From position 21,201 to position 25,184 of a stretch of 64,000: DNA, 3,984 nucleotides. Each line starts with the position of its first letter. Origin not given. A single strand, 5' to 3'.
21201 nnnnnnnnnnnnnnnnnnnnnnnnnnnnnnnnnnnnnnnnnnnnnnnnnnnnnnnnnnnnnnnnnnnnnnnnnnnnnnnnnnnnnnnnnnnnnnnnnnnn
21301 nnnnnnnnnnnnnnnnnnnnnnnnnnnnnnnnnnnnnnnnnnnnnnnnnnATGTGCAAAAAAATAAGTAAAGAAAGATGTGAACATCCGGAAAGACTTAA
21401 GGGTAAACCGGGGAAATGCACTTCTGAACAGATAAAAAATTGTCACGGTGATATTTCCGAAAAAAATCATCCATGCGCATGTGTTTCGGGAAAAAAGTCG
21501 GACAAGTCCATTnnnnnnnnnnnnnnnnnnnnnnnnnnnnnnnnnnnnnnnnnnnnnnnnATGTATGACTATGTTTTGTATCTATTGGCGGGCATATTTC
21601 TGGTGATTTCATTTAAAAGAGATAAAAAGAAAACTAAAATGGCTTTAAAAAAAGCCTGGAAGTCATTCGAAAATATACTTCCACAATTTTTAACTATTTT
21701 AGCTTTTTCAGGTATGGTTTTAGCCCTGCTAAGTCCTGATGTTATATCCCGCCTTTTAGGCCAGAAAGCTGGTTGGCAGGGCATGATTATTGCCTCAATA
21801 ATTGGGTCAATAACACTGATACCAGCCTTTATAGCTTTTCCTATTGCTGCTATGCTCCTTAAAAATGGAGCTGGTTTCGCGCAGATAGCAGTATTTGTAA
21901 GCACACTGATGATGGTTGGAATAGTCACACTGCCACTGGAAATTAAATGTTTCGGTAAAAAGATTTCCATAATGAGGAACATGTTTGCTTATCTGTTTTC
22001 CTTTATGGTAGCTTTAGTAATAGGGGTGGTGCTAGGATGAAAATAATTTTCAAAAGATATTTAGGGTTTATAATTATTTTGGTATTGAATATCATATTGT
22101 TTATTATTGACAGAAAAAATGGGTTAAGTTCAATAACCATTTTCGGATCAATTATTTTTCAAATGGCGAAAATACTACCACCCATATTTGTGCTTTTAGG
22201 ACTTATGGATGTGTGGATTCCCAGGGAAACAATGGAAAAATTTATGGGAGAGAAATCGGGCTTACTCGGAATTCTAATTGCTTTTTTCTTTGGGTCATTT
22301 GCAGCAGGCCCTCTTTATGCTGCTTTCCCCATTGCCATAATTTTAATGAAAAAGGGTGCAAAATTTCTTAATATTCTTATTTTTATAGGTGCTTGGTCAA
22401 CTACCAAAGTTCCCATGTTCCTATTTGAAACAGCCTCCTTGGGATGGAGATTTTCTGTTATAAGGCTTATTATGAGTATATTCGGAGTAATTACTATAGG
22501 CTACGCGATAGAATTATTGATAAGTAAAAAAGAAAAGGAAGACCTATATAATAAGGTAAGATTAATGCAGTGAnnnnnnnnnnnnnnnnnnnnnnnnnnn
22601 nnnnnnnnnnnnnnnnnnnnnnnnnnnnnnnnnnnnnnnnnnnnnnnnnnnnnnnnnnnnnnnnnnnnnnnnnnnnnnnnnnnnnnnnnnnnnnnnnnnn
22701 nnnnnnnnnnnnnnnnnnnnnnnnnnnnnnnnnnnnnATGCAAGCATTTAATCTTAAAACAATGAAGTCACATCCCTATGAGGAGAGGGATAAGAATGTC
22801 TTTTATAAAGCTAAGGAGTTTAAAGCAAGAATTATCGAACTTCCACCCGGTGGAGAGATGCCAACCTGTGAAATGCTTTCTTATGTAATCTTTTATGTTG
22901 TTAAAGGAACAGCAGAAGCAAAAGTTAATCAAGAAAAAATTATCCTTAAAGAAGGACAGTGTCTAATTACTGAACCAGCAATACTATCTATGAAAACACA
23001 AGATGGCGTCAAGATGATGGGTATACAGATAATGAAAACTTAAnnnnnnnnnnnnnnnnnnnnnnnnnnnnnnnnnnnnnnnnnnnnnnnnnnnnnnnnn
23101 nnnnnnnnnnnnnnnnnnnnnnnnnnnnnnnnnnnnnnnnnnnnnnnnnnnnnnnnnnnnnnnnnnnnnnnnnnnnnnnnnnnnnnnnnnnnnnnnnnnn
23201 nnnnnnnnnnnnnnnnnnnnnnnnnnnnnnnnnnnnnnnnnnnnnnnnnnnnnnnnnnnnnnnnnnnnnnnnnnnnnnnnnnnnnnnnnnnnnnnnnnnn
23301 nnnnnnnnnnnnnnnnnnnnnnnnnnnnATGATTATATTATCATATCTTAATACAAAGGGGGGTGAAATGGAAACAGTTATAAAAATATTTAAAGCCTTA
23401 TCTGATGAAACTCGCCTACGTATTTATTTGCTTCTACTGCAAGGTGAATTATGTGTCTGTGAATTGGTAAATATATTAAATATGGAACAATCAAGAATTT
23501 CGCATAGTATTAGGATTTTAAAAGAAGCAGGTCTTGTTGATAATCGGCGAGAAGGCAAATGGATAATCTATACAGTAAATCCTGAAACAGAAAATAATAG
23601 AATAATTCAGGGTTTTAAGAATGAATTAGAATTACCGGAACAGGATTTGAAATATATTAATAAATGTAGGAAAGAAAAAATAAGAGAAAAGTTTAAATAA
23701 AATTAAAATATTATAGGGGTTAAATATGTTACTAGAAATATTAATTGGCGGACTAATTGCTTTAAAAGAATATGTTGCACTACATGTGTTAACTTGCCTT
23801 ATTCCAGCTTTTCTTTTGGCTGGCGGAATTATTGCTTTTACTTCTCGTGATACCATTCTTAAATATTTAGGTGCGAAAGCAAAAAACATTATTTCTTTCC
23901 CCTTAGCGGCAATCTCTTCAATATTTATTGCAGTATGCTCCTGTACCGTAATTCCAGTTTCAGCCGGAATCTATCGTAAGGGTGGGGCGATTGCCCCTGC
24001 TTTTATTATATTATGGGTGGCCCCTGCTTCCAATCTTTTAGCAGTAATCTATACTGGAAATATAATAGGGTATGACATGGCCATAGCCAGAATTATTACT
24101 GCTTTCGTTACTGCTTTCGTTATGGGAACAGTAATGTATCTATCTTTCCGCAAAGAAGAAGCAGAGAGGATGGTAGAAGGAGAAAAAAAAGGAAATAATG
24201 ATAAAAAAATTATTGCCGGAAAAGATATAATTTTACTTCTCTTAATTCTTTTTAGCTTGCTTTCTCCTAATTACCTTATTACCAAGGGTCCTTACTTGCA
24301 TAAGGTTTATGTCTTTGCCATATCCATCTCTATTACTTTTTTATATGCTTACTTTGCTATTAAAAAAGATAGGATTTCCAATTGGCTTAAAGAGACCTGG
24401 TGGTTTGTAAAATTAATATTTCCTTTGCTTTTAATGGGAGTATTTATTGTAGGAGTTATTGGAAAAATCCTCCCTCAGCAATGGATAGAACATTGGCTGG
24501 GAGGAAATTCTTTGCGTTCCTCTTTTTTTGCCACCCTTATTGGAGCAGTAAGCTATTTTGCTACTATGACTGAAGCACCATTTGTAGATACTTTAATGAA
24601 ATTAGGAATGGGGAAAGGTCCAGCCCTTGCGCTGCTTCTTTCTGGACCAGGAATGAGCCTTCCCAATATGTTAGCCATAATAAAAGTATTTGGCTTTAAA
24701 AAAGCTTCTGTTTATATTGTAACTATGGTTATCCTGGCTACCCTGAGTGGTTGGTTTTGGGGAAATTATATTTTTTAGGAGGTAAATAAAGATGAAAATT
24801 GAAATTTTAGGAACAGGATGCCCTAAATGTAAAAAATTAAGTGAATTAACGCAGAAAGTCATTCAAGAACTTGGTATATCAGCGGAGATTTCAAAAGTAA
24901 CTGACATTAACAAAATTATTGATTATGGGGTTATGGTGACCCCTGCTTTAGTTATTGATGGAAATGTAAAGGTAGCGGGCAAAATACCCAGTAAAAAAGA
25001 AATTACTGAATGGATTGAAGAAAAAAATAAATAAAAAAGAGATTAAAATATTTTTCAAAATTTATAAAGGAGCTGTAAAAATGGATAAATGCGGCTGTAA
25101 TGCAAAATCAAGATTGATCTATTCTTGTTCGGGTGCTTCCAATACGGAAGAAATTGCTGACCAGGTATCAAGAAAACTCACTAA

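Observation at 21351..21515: Unannotated 54-aa Cys/His-rich ORF between arsR and a split permease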

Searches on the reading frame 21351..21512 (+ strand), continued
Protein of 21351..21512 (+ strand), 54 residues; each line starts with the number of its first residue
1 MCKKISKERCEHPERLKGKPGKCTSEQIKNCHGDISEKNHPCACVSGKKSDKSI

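Call 52: find_encoding_contigs(protein=P0221, flank=5000, max_places=3)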
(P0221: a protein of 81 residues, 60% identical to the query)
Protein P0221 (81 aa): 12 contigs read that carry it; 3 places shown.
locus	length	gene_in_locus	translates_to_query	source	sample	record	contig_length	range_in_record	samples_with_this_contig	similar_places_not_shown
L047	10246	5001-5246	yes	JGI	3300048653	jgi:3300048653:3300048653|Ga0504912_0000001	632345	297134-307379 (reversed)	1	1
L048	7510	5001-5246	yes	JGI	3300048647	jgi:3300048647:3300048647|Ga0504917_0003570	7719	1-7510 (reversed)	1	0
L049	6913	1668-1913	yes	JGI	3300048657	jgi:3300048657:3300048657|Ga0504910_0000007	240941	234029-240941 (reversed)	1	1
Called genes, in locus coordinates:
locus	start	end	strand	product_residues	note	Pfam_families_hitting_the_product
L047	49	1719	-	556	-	-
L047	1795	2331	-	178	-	PF02915:Rubrerythrin, PF23458:DUF7130 (weak), PF21349:RUBY_RBDX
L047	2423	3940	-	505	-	PF00199:Catalase, PF06628:Catalase-rel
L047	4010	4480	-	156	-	PF01475:FUR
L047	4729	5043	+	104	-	PF01022:HTH_5, PF12802:MarR_2 (faint), PF12840:HTH_20, PF13412:HTH_24 (weak)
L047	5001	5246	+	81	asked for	-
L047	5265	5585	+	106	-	PF02635:DsrE (weak)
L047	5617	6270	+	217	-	PF01209:Ubie_methyltran, PF13847:Methyltransf_31, PF08241:Methyltransf_11, PF08242:Methyltransf_12, PF13649:Methyltransf_25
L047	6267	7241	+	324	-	PF00005:ABC_tran, PF13304:AAA_21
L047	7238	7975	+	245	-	PF01061:ABC2_membrane, PF03379:CcmB (weak), PF12698:ABC2_membrane_3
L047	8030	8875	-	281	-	PF00753:Lactamase_B, PF12706:Lactamase_B_2 (weak)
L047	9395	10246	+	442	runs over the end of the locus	PF04055:Radical_SAM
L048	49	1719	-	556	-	-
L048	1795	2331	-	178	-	PF02915:Rubrerythrin, PF23458:DUF7130 (weak), PF21349:RUBY_RBDX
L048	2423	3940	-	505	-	PF00199:Catalase, PF06628:Catalase-rel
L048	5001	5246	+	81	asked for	-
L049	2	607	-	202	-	?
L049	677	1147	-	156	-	PF01475:FUR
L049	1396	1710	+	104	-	PF01022:HTH_5, PF12802:MarR_2 (faint), PF12840:HTH_20, PF13412:HTH_24 (weak)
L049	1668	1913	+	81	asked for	-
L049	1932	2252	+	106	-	PF02635:DsrE (weak)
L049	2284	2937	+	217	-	PF01209:Ubie_methyltran, PF13847:Methyltransf_31, PF08241:Methyltransf_11, PF08242:Methyltransf_12, PF13649:Methyltransf_25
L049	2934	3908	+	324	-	PF00005:ABC_tran, PF13304:AAA_21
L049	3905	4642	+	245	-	PF01061:ABC2_membrane, PF03379:CcmB (weak), PF12698:ABC2_membrane_3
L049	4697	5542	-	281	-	PF00753:Lactamase_B, PF12706:Lactamase_B_2 (weak)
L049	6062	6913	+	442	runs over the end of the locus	PF04055:Radical_SAM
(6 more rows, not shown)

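Call 55: predict_structure(alignment_id=A4)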
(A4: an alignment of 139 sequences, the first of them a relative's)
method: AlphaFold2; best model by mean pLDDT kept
length: 54 residues; sequences in the alignment: 139
mean_pLDDT: 69.3   pTM: 0.48
mean pLDDT of the five models: 69.3, 69.0, 66.1, 64.8, 59.3
residues with pLDDT >= 90: 0; 70-90: 33; 50-70: 15; < 50: 6
segments of 3 or more residues with pLDDT < 50: 52-54
pLDDT, mean of each block of 10 residues (from residue 1): 58 74 82 80 60 49
secondary structure, 60 per line:
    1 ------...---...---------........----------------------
elements in order: H25-32

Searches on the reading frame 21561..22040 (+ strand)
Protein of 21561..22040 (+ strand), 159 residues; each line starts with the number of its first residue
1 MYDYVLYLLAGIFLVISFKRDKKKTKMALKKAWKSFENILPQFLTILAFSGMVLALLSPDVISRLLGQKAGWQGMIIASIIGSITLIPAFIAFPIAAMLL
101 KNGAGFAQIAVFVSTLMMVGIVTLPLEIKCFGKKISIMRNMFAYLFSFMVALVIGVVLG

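Call 3: search_protein_families(library=pfam, proteins=[window:21561-22040:+], max_evalue=1)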
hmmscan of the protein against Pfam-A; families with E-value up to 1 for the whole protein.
window:21561-22040:+ (159 aa): 2 families
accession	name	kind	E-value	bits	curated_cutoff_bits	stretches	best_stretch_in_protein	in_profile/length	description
PF03773.19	ArsP_1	-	1.5e-06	28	32.3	1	37-156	14-133/294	Predicted permease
PF06195.18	DUF996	-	0.62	10.7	31.3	1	48-143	2-78/138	Protein of unknown function (DUF996)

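Call 4: search_protein_families(library=ncbifam, proteins=[window:21561-22040:+], max_evalue=1)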
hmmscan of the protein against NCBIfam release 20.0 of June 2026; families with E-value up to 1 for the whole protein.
window:21561-22040:+ (159 aa): 2 families
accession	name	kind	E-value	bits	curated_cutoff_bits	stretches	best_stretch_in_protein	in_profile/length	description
NF033936.1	CuZnOut_SO0444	equivalog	0.00037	19.8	300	1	35-157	193-308/351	SO_0444 family Cu/Zn efflux transporter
NF002956.0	PRK03612.1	equivalog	0.092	11.1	472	1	24-158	7-126/522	polyamine aminopropyltransferase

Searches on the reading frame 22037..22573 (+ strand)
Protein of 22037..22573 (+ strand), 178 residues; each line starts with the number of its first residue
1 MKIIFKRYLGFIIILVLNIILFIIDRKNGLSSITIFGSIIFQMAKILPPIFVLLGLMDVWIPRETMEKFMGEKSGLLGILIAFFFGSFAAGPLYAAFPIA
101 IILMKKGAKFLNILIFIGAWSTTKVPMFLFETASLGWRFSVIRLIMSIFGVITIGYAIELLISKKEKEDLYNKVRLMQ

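Call 3: search_protein_families(library=pfam, proteins=[window:22037-22573:+], max_evalue=1)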
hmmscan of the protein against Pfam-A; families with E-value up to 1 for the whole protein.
window:22037-22573:+ (178 aa): 2 families
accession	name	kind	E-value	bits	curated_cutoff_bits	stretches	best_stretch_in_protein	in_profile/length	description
PF03773.19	ArsP_1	-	2.2e-13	50.5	32.3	1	33-174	6-147/294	Predicted permease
PF12428.13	DUF3675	-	0.35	11.9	24.3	1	9-54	71-116/119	Protein of unknown function (DUF3675)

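Call 4: search_protein_families(library=ncbifam, proteins=[window:22037-22573:+], max_evalue=1)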
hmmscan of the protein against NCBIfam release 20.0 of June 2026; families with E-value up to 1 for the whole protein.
window:22037-22573:+ (178 aa): 2 families
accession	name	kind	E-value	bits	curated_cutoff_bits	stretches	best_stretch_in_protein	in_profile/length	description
NF033936.1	CuZnOut_SO0444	equivalog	8.7e-06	25.1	300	1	41-168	6-132/351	SO_0444 family Cu/Zn efflux transporter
NF007094.0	PRK09548.1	equivalog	0.0012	17.3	687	1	11-57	108-154/598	PTS ascorbate-specific subunit IIBC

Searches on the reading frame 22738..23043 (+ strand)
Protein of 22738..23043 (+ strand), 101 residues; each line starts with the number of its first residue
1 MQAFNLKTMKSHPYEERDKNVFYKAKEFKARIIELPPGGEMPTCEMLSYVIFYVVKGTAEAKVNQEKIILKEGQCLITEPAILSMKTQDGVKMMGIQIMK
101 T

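Call 3: search_protein_families(library=pfam, proteins=[window:22738-23043:+], max_evalue=1)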
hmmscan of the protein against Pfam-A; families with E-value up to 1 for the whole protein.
window:22738-23043:+ (101 aa): 5 families
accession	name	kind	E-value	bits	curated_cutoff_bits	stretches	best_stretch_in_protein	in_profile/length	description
PF07883.17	Cupin_2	-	1.1e-05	25.5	27.2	1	33-80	3-50/70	Cupin domain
PF11699.14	CENP-C_C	-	0.0018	18.9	29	1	21-75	6-60/85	Mif2/CENP-C like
PF02311.25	AraC_binding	-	0.021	15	21.1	1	48-80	23-55/135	AraC-like ligand binding domain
PF21621.3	MPI_cupin_dom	-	0.028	14.8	27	1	47-77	28-58/79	Mannose-6-phosphate isomerase, cupin domain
PF01050.24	MannoseP_isomer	-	0.036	14.7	23.6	1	20-79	20-80/116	Mannose-6-phosphate isomerase C-terminal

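Call 4: search_protein_families(library=ncbifam, proteins=[window:22738-23043:+], max_evalue=1)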
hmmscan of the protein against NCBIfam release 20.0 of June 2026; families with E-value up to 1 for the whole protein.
window:22738-23043:+ (101 aa): 3 families
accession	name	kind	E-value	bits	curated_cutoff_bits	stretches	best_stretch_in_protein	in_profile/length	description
NF040771.1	AAH_UGLYAH2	exception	0.08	12.1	350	1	25-74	60-111/267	bifunctional allantoicase/(S)-ureidoglycine aminohydrolase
TIGR03214.2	ura-cupin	equivalog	0.092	12.2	200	1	25-74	44-97/249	(S)-ureidoglycine aminohydrolase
NF008376.0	PRK11171.1-5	equivalog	0.14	11.3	338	1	25-76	65-118/278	(S)-ureidoglycine aminohydrolase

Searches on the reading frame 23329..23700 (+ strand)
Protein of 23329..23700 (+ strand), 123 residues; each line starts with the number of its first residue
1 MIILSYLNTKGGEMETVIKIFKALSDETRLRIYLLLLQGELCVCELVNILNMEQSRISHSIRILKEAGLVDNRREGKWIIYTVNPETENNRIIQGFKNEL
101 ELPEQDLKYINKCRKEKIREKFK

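Call 3: search_protein_families(library=pfam, proteins=[window:23329-23700:+], max_evalue=1)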
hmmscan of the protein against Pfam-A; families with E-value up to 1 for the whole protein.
window:23329-23700:+ (123 aa): 9 families
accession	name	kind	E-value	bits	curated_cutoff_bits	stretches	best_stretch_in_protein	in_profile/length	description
PF01022.26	HTH_5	-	1.6e-16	60.3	22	1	26-71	1-46/47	Bacterial regulatory protein, arsR family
PF12840.13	HTH_20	-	2e-05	24.9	27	1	24-71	1-49/51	Helix-turn-helix domain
PF01978.25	TrmB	-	4.5e-05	23.7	25.6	1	31-86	12-68/68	Sugar-specific transcriptional regulator TrmB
PF24034.1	DUF7343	-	0.0089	16.3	27.6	1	24-77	2-55/62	Domain of unknown function (DUF7343)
PF09824.15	ArsR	-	0.02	15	28.6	1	16-91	6-76/159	ArsR transcriptional regulator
PF13463.12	HTH_27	-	0.022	15.5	22.2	1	46-75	24-59/68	Winged helix DNA-binding domain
PF13545.12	HTH_Crp_2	-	0.051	14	27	1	45-80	27-59/70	Crp-like helix-turn-helix domain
PF12802.13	MarR_2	-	0.071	13.7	27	1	45-74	25-54/61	MarR family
PF13412.12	HTH_24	-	0.086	12.9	21.9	1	26-70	2-47/48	Winged helix-turn-helix DNA-binding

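Call 4: search_protein_families(library=ncbifam, proteins=[window:23329-23700:+], max_evalue=1)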
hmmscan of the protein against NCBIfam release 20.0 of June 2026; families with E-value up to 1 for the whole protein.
window:23329-23700:+ (123 aa): 16 families
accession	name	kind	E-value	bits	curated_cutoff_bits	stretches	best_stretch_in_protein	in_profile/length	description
NF033788.1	HTH_metalloreg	subfamily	1.2e-28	98.7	55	1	19-87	3-72/77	metalloregulator ArsR/SmtB family transcription factor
NF007528.0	PRK10141.1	subfamily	2.6e-21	75.6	97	1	16-87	5-77/117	metalloregulator ArsR/SmtB family transcription factor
NF033789.1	repress_SdpR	subfamily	9.5e-16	57.5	100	1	20-84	1-65/79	autorepressor SdpR family transcription factor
NF040642.1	sulf_sens_BigR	equivalog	2.2e-12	46.9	155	1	16-87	9-80/95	sulfite-sensing transcriptional repressor BigR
NF045707.1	Dbac_1936_reg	equivalog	3.2e-12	46.3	115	1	15-85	5-75/99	ArsR/SmtB-type metalloregulator TsoR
NF041413.1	ArsR_Rv2640c_fam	equivalog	2.1e-09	37.8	155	1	21-87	36-105/118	Rv2640c family ArsR-like transcriptional regulator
NF047906.1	CdPbTransRegCmtR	equivalog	7.2e-09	35.5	150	1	15-84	9-78/104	Cd(II)/Pb(II)-sensing metalloregulatory transcriptional regulator CmtR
NF053602.1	Phr_regulator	exception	2e-07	30.8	320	1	19-75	4-60/191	heat shock transcription regulator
NF053606.1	Sta1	subfamily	6.1e-05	23.1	80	1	16-77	10-71/100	Sta1 family transcriptional regulator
NF040939.2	trans_reg_lrs14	equivalog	0.00011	22.2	90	1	13-75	8-71/103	Lrs14 family HTH-type transcriptional regulator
NF047392.1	TransRegTrmBHalo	equivalog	0.00033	19.8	500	1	13-100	8-94/349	HTH-type sugar sensing transcriptional regulator TrmB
NF052532.1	TransRegPagRBaca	equivalog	0.00095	19.2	170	1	13-88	13-89/99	transcriptional repressor PagR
TIGR01884.1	cas_HTH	subfamily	0.0013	18.1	60.2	1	17-77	132-194/202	CRISPR-associated CARF protein Csa3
NF053755.1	MsvR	equivalog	0.016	14.9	220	1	21-74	7-60/236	transcriptional factor MsvR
NF005809.0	PRK07670.1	equivalog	0.07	12.6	326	1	14-59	193-237/255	FliA/WhiG family RNA polymerase sigma factor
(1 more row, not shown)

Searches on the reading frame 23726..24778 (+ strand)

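Call 3: search_protein_families(library=pfam, proteins=[window:23726-24778:+], max_evalue=1)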
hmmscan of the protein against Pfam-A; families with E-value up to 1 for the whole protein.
window:23726-24778:+ (350 aa): 4 families
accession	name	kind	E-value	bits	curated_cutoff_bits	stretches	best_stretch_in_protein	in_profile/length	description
PF03773.19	ArsP_1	-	1.5e-78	264.4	32.3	1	9-342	4-289/294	Predicted permease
PF06570.16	DUF1129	-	0.012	15.6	29.1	1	123-214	114-201/207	Protein of unknown function (DUF1129)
PF25171.1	Beta-prop_WDR36-Utp21_1st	-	0.13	12.1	80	1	95-157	155-216/266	WDR36/Utp21 first beta-propeller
PF05875.18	Ceramidase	-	0.66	9.8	32.5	1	147-241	103-182/259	Ceramidase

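Call 4: search_protein_families(library=ncbifam, proteins=[window:23726-24778:+], max_evalue=1)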
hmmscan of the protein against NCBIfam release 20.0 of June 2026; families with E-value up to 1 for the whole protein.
window:23726-24778:+ (350 aa): 3 families
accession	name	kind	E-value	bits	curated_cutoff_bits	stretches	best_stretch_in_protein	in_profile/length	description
NF040736.1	efflux_SaoE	equivalog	3.7e-31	108.7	325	2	234-344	183-293/352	efflux transporter SaoE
NF033936.1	CuZnOut_SO0444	equivalog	5.8e-24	84.9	300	1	25-344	12-308/351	SO_0444 family Cu/Zn efflux transporter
NF003155.0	PRK04125.1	equivalog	0.19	11.5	136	1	271-344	38-112/141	antiholin-like murein hydrolase modulator LrgA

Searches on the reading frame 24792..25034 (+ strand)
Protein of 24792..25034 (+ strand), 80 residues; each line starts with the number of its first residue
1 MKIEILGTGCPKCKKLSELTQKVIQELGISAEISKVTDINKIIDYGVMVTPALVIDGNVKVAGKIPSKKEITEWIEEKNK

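Call 3: search_protein_families(library=pfam, proteins=[window:24792-25034:+], max_evalue=1)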
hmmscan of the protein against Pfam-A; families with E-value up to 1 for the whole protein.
window:24792-25034:+ (80 aa): 6 families
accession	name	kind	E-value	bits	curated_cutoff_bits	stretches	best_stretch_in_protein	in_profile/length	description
PF13192.12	Thioredoxin_3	-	3.1e-30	104.5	24.8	1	1-76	1-76/76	Thioredoxin domain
PF06953.17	ArsD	-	0.0027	18.4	27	1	36-77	58-100/123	Arsenical resistance operon protein ArsD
PF00085.26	Thioredoxin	-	0.018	15.4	23.5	1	7-74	27-100/103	Thioredoxin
PF23470.1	Zn_ribbon_PF0610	-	0.041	14.1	26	0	58-77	14-31/39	PF0610 rubredoxin-like zinc beta-ribbon domain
PF13098.12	Thioredoxin_2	-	0.09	13.6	27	1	8-71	15-100/104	Thioredoxin-like domain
PF24890.1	ALN_composite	-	0.34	11.4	27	0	48-70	13-36/55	Allantoinase, composite domain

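Call 4: search_protein_families(library=ncbifam, proteins=[window:24792-25034:+], max_evalue=1)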
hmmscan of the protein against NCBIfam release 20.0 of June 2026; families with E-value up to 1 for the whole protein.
window:24792-25034:+ (80 aa): 10 families
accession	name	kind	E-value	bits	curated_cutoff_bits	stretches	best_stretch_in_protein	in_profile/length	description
TIGR00412.2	redox_disulf_2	subfamily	5.1e-33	113.3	62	1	2-75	1-74/75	MTH895/ArsE family thioredoxin-like protein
TIGR00411.1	redox_disulf_1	equivalog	2e-11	43.8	92.75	1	9-78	10-81/82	MJ0307 family thioredoxin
NF040730.1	CxCC_doxin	equivalog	0.00053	19.7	65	1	2-77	4-79/83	thioredoxin-like (seleno)protein SaoT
TIGR02187.2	PDO_seleno_TRX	equivalog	0.0011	18.3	185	1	8-72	138-204/209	protein disulfide oxidoreductase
NF049942.1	DF_fam_seleno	subfamily_domain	0.0032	17.4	70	1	8-57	7-58/96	DF family (seleno)protein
TIGR03143.1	AhpF_homolog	hypoth_equivalog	0.016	13.8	687.65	1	7-76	485-552/555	putative alkyl hydroperoxide reductase F subunit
NF033727.2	chaperon_ArsD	equivalog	0.029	14.9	90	1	38-74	59-96/97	arsenite efflux transporter metallochaperone ArsD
NF008129.0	PRK10877.1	equivalog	0.052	12.8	215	1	30-79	185-231/237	bifunctional protein-disulfide isomerase/oxidoreductase DsbC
NF047338.1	gluta_UXX_star_3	exception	0.083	13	97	1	8-64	7-65/70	UXX-star (seleno)protein family 3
TIGR02196.1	GlrX_YruB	hypoth_equivalog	0.13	12.8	88.55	1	8-63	8-63/74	glutaredoxin-like protein, YruB-family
